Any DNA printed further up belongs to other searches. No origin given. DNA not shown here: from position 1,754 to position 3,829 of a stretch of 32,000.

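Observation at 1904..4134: Malonyl-CoA-reductase-half-like double SDR coupled to a degenerate hotdog protein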

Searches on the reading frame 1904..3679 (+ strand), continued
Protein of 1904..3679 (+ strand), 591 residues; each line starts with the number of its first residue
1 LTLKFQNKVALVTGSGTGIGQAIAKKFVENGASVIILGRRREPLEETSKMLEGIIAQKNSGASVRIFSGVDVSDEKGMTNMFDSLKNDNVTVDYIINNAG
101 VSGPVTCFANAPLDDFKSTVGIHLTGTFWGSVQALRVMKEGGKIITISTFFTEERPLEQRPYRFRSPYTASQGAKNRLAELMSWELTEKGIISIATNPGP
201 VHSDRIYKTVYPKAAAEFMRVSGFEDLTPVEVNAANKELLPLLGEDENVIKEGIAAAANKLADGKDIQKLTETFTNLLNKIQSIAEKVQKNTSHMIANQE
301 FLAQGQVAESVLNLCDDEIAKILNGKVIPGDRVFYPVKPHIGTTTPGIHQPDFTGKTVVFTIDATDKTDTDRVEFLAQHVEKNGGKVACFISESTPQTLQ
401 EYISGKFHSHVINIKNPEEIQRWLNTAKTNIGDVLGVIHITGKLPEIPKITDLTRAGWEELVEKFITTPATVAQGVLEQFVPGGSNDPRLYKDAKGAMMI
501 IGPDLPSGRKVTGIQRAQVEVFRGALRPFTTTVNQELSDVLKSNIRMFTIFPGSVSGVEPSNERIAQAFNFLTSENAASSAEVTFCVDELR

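Call 41: search_solved_structures(query=A2, max_evalue=0.001, show_alignments=2)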
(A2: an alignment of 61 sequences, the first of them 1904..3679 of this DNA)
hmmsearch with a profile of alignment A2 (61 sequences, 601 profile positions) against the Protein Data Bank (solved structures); distinct sequences matched with E-value up to 0.001: 590 (the best 60 are shown).
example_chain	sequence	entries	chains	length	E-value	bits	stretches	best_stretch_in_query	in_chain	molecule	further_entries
8hjw_A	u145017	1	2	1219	4e-46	160.8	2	14-214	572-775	Short-chain dehydrogenase/reductase SDR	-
8hi4_A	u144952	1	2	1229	9.2e-46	159.6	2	14-213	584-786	Short-chain dehydrogenase/reductase SDR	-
1g6k_A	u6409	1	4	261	1.3e-25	93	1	12-208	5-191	GLUCOSE 1-DEHYDROGENASE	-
1gco_A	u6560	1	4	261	2.3e-25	92.2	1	12-208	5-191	GLUCOSE DEHYDROGENASE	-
1gee_A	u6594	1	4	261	2.3e-25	92.2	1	12-208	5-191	GLUCOSE 1-DEHYDROGENASE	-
1rwb_A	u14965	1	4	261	1.5e-24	89.5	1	12-208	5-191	Glucose 1-dehydrogenase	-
2et6_A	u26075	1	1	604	3.8e-24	88.2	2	9-156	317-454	(3R)-hydroxyacyl-CoA dehydrogenase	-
8aet_A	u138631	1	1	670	1e-23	86.7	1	14-216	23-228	Short-chain dehydrogenase/reductase SDR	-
8a30_A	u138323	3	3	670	1.3e-23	86.4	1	14-214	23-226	Short-chain dehydrogenase/reductase SDR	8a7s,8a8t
8j29_A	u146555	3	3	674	1.3e-23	86.4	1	14-214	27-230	Short-chain dehydrogenase/reductase SDR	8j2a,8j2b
8j2c_A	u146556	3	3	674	1.3e-23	86.4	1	14-214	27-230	Short-chain dehydrogenase/reductase SDR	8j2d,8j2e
8hi5_A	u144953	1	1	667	1.4e-23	86.3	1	14-213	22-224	Short-chain dehydrogenase/reductase SDR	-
8i6z_A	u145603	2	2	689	1.4e-23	86.3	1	14-214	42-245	Short-chain dehydrogenase/reductase SDR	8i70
4iuy_A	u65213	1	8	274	3.2e-23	85.1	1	10-207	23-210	Short chain dehydrogenase/reductase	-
8aeq_A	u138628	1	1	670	7.8e-23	83.9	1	14-213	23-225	Short-chain dehydrogenase/reductase SDR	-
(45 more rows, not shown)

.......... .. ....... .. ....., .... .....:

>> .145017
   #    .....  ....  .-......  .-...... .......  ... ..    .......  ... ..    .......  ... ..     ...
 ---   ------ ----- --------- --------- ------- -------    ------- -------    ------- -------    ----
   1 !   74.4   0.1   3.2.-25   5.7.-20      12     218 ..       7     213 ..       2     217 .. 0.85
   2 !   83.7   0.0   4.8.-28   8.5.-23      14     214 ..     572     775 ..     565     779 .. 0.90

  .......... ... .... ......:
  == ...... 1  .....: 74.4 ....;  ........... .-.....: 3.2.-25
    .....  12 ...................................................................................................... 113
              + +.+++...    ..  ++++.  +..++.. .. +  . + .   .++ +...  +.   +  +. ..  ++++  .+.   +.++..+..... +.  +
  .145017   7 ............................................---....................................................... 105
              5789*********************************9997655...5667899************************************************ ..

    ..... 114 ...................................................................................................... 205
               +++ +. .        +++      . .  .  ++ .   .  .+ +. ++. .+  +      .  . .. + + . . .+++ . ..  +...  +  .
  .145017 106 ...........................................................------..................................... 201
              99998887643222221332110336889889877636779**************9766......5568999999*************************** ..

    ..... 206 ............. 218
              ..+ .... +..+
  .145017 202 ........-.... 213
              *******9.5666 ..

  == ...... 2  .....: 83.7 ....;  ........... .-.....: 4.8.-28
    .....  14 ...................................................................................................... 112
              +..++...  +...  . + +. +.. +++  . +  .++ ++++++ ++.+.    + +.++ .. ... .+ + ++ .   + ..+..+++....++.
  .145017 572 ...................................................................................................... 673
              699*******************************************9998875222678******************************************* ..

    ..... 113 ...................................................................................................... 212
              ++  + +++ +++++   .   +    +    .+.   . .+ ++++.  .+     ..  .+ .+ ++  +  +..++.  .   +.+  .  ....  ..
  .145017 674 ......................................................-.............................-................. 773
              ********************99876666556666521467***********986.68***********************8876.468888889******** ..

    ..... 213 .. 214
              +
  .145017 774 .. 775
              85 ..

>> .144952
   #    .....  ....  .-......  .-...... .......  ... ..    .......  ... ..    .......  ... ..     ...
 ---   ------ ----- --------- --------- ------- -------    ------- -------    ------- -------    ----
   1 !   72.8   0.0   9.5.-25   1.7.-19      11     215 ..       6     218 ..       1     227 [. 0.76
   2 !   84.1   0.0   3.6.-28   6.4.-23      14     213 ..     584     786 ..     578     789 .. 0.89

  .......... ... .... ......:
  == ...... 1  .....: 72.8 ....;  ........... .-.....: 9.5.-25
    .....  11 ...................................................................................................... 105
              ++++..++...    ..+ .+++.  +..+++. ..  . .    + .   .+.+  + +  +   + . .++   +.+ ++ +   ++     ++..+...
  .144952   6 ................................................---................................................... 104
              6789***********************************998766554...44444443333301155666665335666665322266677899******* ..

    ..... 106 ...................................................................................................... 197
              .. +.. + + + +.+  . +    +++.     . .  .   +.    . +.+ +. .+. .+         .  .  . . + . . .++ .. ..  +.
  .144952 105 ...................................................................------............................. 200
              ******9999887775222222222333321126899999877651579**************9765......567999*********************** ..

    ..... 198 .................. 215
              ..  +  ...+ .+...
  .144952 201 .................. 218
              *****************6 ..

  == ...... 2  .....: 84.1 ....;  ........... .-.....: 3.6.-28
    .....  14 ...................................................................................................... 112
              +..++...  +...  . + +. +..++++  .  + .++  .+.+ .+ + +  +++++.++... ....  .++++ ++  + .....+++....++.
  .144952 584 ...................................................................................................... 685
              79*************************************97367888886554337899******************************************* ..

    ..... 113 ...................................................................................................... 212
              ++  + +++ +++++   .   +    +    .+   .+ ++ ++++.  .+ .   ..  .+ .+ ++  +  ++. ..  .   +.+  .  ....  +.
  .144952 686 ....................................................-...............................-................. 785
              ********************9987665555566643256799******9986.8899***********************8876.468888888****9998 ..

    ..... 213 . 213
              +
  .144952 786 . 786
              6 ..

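Call 44: find_related_loci(query=A2, collection=genome_contigs, flank=6000)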
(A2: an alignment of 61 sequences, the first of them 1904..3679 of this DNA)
Query A2 (591 aa) in genome_contigs; peptide patterns used: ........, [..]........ (x = any residue, [..] = any of these).
600 stretches matched a pattern (row limit reached: there are more); 514 encode a relative of the query (tblastn E <= 1e-3); the best 80 are kept; 80 distinct loci.
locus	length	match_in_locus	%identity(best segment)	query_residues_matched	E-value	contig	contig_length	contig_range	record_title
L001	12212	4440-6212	90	1-591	0e+0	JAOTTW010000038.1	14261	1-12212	MAG: Nitrosopumilus sp. isolate 13_July_SF_Bin33 13_July_SF_Bin33_scaffold_1617_c1, whole genome shotgun sequence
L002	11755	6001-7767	86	3-591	0e+0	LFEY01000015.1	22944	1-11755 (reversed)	MAG: Thaumarchaeota archaeon casp-thauma3 cas-m2800, whole genome shotgun sequence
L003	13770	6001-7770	87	2-591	0e+0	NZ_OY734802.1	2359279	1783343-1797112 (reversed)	MAG: Nitrosopumilus sp. isolate 9424c9fb-5f1c-4746-b453-2997914b57fc chromosome 1, complete sequence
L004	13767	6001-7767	87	3-591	0e+0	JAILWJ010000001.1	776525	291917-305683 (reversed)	MAG: Nitrosarchaeum sp. isolate ECS25A1 ECS25A1_1, whole genome shotgun sequence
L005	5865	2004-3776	86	1-591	0e+0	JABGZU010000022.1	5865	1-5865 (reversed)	MAG: Nitrosopumilus sp. isolate SI036_bin4 k141_1287976, whole genome shotgun sequence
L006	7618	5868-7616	86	3-585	0e+0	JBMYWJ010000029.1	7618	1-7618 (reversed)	MAG: Nitrosopumilus sp. isolate ME_XS_2210_bin_50 ME_XS_2210_bin_50_28, whole genome shotgun sequence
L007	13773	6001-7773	86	1-591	0e+0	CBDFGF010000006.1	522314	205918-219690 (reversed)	MAG: Nitrosopumilus sp. isolate a36a2841-119c-4c6a-b68b-3669e44482b6 genome assembly, contig: contig_6, whole genome sho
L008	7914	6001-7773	85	1-591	0e+0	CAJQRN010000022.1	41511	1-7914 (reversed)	MAG: uncultured Candidatus Nitrosopumilus sp. isolate RIS_SAG_04 genome assembly, contig: c_000000000340, whole genome s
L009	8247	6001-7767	84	3-591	0e+0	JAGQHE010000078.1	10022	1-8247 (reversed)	MAG: Nitrosopumilus sp. isolate HKST02 2012-05-30_1_(paired)_contig_84258, whole genome shotgun sequence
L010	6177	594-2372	83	1-591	0e+0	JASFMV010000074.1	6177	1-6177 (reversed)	MAG: Nitrosopumilaceae archaeon isolate D0817S02metaG_Bin_646 D0817S02metaG_FD_scaffold_3936_c1, whole genome shotgun se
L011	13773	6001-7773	85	1-591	0e+0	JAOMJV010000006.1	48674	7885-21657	Nitrosopumilus sp. isolate AH-541-E13 AH-541-E13_NODE_6, whole genome shotgun sequence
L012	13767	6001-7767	84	3-591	0e+0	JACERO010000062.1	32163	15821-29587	MAG: Nitrosopumilus sp. isolate HM_N NODE_14_length_32163_cov_9.72525_ID_5146, whole genome shotgun sequence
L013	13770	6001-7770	84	1-591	0e+0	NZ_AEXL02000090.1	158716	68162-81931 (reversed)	Candidatus Nitrosopumilus salarius BD31 contig00104, whole genome shotgun sequence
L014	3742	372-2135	84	3-591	0e+0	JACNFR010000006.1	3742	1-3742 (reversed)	MAG: Nitrosopumilus sp. isolate NIOZ-UU107 NIOZ-UU_NODE_34213_length_3742_cov_60.0401, whole genome shotgun sequence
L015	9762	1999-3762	84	3-591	0e+0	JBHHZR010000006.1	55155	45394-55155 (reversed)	MAG: Nitrosopumilus sp. isolate Maj_1_bin.1 NODE_147_length_55155_cov_19.472196, whole genome shotgun sequence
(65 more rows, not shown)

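Call 47: predict_structure(alignment_id=A2)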
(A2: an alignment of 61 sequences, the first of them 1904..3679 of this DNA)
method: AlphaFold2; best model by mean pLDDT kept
length: 591 residues; sequences in the alignment: 61
mean_pLDDT: 87.4   pTM: 0.89
mean pLDDT of the five models: 87.4, 87.3, 86.5, 86.2, 85.9
residues with pLDDT >= 90: 358; 70-90: 176; 50-70: 34; < 50: 23
segments of 3 or more residues with pLDDT < 50: 151-162, 205-207, 331-338
pLDDT, mean of each block of 10 residues (from residue 1): 88 89 96 93 94 94 93 89 97 89 72 88 89 96 84 39 69 88 94 83 57 85 90 92 88 95 91 95 81 65 84 93 81 46 78 91 96 97 95 97 95 94 92 94 92 93 96 95 91 94 91 91 91 86 93 89 93 82 86 63
secondary structure, 60 per line:
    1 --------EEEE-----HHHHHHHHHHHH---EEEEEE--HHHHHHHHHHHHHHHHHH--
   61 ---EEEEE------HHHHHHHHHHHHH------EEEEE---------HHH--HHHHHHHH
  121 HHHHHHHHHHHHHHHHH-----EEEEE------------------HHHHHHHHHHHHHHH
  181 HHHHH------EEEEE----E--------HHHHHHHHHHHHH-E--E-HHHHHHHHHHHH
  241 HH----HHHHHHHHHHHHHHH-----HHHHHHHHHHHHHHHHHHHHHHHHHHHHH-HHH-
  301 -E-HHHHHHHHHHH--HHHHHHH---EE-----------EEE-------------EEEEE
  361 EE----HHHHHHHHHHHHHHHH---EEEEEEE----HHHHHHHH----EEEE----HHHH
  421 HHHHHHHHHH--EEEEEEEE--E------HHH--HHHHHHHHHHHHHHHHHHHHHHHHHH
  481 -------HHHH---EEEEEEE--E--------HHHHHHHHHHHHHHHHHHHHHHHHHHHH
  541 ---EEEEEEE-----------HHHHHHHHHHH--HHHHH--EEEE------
elements in order: E9-12 H18-29 E33-38 H41-58 E64-68 H75-87 E94-98 H113-137 E143-147 H166-185 E192-196 H210-222 H229-242 H247-261 H267-295 H304-314 H317-323 E340-342 E356-362 H367-382 E386-392 H397-404 E409-412 H417-430 E433-440 H455-480 H488-491 E495-501 H513-540 E544-550 H562-572 H575-579 E582-585

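Call 49: find_encoding_contigs(protein=P0503, flank=6000, max_places=2)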
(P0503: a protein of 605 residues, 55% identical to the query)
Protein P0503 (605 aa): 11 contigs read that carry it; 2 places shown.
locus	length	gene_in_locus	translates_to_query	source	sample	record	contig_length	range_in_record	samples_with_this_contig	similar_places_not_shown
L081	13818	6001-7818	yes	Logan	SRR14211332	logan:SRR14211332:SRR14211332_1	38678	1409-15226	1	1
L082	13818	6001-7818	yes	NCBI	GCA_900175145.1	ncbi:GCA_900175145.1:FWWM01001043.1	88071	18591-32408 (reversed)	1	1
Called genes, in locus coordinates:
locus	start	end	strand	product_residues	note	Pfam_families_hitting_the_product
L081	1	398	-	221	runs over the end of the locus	PF08534:Redoxin (faint)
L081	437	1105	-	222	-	PF00227:Proteasome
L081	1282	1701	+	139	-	PF04027:DUF371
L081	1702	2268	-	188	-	PF01022:HTH_5, PF12840:HTH_20, PF08461:WHD_RNase_R (weak)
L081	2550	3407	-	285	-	PF01259:SAICAR_synt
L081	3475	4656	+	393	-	PF22660:RS_preATP-grasp-like, PF02222:ATP-grasp, PF07478:Dala_Dala_lig_C, PF17769:PurK_C, PF21244:PurT_C (weak)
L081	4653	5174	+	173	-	PF00731:AIRC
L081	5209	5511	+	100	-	-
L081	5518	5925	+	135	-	-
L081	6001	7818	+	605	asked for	PF00106:adh_short, PF08659:KR, PF13561:adh_short_C2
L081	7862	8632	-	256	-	PF01925:TauE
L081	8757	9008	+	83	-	-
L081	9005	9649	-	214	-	-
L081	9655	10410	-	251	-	PF02481:DNA_processg_A, PF18306:LDcluster4 (weak)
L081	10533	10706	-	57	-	-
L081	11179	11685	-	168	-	-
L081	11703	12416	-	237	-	-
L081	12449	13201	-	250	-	-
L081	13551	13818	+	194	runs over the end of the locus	-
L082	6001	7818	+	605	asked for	PF00106:adh_short, PF08659:KR, PF13561:adh_short_C2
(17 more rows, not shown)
